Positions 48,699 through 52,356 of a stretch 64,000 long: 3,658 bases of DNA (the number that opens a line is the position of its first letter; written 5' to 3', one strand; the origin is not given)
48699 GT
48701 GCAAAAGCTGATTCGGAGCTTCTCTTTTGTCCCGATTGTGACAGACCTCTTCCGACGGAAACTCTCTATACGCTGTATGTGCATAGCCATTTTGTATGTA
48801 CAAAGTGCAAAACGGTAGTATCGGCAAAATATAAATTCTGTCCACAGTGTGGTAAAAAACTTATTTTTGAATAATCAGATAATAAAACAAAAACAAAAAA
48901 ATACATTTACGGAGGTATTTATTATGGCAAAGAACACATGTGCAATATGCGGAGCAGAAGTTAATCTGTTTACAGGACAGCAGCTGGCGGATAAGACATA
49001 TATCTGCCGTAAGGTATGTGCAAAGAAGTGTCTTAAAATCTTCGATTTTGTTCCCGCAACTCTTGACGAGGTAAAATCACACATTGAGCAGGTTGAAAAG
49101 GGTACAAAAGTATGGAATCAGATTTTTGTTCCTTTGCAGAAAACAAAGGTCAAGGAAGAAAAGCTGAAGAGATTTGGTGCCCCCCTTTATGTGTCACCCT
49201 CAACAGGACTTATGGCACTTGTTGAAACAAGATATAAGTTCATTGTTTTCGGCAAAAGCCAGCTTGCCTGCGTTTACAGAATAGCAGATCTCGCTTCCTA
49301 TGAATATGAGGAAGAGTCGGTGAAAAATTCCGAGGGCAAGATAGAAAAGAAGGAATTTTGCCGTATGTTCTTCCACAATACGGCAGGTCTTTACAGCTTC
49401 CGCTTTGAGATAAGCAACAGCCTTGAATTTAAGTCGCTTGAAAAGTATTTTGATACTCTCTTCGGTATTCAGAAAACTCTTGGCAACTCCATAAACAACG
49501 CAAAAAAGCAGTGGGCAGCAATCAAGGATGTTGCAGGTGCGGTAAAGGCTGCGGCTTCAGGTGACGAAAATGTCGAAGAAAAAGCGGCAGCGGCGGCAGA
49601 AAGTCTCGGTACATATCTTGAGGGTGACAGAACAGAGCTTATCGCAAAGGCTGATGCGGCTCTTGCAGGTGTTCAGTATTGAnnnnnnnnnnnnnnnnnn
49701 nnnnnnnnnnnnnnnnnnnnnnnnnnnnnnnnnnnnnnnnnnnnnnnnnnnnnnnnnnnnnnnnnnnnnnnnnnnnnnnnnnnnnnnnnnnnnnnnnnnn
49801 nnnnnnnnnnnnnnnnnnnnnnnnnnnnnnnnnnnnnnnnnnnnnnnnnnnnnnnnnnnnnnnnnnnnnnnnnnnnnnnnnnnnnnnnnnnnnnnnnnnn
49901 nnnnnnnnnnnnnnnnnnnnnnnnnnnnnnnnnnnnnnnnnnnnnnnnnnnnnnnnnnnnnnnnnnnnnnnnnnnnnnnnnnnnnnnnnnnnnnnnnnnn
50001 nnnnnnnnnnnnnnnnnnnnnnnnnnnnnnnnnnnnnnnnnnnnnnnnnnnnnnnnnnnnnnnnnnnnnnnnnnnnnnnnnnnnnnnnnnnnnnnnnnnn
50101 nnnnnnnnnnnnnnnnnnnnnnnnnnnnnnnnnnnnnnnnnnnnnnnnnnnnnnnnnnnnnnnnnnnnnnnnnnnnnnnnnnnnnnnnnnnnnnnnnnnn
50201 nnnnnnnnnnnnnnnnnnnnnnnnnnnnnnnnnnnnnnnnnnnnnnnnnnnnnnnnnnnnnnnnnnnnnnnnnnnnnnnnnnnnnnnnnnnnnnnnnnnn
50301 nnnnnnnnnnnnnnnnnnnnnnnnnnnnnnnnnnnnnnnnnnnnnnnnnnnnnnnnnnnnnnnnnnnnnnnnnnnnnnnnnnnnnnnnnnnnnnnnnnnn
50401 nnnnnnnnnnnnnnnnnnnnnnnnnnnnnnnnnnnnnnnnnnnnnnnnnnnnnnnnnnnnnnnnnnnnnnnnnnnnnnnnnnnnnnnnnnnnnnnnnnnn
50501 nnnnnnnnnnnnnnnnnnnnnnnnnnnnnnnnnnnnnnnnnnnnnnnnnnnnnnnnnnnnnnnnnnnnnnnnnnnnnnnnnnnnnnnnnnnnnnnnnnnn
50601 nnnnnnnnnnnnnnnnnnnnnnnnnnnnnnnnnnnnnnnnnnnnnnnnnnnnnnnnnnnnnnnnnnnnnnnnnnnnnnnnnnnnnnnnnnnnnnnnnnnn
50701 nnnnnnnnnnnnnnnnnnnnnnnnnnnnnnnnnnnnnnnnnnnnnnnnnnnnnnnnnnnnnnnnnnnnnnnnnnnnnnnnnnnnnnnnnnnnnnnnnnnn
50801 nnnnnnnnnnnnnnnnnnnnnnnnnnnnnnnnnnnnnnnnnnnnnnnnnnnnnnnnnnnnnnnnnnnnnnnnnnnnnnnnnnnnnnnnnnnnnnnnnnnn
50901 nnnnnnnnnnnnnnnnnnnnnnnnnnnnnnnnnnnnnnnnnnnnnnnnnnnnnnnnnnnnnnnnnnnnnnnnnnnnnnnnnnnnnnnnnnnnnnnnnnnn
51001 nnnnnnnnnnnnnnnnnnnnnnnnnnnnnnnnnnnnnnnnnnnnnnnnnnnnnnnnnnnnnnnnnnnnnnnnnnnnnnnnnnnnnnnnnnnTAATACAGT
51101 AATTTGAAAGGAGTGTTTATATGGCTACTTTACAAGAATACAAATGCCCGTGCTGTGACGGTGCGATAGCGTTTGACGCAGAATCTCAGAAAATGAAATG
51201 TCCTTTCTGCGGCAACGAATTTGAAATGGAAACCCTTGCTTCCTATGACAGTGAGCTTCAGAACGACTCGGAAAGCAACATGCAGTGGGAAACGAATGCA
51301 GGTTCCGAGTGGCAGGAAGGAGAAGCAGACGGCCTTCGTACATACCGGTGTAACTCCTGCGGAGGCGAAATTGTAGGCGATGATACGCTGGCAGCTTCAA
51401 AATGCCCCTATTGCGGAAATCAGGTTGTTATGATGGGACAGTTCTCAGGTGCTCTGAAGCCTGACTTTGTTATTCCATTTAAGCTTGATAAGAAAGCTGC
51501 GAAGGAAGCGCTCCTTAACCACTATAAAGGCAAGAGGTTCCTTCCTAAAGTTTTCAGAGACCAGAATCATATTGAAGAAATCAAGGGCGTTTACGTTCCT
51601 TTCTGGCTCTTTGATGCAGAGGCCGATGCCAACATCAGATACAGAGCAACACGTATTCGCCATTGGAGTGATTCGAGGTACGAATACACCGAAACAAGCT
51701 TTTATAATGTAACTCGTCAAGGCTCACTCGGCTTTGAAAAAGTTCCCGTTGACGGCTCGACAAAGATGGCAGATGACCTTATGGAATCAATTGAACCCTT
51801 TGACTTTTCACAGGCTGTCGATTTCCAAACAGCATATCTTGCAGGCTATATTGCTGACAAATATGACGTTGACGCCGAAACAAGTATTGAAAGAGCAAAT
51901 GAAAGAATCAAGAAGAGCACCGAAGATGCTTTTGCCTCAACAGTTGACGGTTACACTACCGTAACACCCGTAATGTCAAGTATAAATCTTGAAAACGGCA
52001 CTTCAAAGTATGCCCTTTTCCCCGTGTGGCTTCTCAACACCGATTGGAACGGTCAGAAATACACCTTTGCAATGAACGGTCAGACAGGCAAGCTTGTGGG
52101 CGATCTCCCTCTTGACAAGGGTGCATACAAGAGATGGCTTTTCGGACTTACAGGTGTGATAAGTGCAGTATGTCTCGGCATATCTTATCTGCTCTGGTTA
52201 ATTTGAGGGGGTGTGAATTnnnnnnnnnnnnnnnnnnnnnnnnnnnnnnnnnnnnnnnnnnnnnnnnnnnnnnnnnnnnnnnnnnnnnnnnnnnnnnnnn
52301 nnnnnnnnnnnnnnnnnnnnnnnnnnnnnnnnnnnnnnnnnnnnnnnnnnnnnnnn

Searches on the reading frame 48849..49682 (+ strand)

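Call 8: search_protein_families(library=pfam, proteins=[window:48849-49682:+], max_evalue=0.01)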
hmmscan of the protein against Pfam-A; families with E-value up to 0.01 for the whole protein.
window:48849-49682:+ (277 aa): 1 family
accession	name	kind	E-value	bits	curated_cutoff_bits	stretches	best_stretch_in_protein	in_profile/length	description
PF14471.11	DUF4428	-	1.5e-05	25.2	27.8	1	30-78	1-51/51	Domain of unknown function (DUF4428)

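Call 68: search_protein_families(library=padloc, proteins=[window:48849-49682:+], max_evalue=0.001)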
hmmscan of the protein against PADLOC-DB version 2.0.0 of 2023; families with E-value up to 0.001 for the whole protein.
window:48849-49682:+ (277 aa): 0 families

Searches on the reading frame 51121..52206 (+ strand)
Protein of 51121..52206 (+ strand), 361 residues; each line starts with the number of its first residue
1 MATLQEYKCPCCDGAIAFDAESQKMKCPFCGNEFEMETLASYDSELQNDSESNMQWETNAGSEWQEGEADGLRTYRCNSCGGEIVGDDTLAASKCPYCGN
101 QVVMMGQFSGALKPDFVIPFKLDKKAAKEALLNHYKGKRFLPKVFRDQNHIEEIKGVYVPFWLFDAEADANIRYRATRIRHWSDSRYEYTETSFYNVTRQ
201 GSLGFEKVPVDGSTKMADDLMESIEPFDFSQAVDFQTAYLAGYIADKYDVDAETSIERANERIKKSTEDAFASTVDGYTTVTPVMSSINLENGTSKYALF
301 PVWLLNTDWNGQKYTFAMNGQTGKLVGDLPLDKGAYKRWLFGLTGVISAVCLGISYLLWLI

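Call 8: search_protein_families(library=pfam, proteins=[window:51121-52206:+], max_evalue=0.01)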
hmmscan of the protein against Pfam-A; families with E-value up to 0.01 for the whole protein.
window:51121-52206:+ (361 aa): 8 families
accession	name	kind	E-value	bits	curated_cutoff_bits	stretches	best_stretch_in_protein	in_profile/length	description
PF06397.17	Desulfoferrod_N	-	0.00013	22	23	0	22-35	4-17/36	Desulfoferrodoxin, N-terminal domain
PF10571.15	UPF0547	-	0.00044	20.7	29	0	8-36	2-26/26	Uncharacterised protein family UPF0547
PF07754.17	HVO_2753_ZBP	-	0.00046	20.4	33.2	1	77-104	1-28/46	Small zinc finger protein HVO_2753-like, Zn-binding pocket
PF05605.18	zf-Di19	-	0.00082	20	27.5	0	24-41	2-19/54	Drought induced 19 protein (Di19), zinc-binding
PF07191.17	Zn_ribbon_6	-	0.0026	18.2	25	0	8-38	2-30/67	Double zinc ribbon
PF21344.3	Zn_ribbon_LysW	-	0.0026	17.8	27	0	8-36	2-33/46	Alpha-aminoadipate carrier protein LysW-like, globular domain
PF01155.25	HypA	-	0.0074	16.7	28.9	0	75-103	71-97/112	Hydrogenase/urease nickel incorporation, metallochaperone, hypA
PF03966.22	Trm112p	-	0.0079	16.5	22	0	8-31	9-32/40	Trm112p-like protein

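Call 68: search_protein_families(library=padloc, proteins=[window:51121-52206:+], max_evalue=0.001)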
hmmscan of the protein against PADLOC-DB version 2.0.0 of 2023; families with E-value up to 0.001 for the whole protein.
window:51121-52206:+ (361 aa): 0 families
